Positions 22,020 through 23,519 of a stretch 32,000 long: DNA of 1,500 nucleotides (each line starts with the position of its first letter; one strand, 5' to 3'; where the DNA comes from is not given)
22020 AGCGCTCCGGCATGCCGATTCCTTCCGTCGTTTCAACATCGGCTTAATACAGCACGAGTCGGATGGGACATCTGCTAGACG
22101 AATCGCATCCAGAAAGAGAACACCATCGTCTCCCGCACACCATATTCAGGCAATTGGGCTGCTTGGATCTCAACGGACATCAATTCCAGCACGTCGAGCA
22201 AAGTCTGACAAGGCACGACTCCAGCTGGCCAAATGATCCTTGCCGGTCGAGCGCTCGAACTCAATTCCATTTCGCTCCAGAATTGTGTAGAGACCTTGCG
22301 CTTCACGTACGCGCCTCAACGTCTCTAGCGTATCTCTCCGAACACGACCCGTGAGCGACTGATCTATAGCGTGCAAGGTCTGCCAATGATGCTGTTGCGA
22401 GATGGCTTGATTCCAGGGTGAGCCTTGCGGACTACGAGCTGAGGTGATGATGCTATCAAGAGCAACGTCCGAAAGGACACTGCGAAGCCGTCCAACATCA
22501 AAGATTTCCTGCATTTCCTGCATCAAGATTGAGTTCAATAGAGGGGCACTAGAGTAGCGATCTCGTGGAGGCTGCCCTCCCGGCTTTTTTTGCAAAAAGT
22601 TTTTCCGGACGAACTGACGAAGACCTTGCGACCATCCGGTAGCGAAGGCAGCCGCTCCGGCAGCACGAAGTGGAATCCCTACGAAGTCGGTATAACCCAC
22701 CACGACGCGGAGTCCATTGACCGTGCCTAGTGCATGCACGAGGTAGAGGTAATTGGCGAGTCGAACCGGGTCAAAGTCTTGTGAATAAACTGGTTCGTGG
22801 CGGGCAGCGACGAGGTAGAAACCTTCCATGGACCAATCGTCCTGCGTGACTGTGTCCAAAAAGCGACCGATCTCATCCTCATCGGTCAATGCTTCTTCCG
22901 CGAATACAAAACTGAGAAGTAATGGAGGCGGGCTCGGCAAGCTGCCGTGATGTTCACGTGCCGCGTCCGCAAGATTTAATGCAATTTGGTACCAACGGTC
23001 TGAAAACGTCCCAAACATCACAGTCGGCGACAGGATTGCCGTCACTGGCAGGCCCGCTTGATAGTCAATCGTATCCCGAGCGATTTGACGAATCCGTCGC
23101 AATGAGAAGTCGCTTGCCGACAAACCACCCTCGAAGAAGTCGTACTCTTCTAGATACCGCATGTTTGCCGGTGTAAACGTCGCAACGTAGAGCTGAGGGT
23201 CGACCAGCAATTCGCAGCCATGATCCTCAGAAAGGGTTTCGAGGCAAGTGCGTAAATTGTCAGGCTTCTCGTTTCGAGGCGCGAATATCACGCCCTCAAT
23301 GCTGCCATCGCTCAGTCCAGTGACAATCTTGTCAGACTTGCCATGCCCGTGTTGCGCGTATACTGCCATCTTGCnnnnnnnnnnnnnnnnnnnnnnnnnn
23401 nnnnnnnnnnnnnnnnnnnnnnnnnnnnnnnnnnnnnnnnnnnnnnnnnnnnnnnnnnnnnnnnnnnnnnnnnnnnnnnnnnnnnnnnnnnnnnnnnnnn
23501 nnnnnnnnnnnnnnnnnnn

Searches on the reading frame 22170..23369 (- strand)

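Call 4: search_protein_families(library=pfam, proteins=[window:22170-23369:-], max_evalue=0.01)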
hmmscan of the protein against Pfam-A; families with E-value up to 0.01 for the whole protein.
window:22170-23369:- (399 aa): 0 families

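Call 5: search_protein_families(library=padloc, proteins=[window:22170-23369:-], max_evalue=0.1)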
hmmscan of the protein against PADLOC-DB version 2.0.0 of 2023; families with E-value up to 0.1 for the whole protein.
window:22170-23369:- (399 aa): 0 families

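Call 6: search_protein_families(library=ncbifam, proteins=[window:22170-23369:-], max_evalue=0.1)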
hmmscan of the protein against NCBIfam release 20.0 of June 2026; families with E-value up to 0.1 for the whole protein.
window:22170-23369:- (399 aa): 1 family
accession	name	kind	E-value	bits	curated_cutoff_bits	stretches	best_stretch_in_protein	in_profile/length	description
TIGR03025.1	EPS_sugtrans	subfamily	0.017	14.4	295.55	1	10-118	175-278/445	exopolysaccharide biosynthesis polyprenyl glycosylphosphotransferase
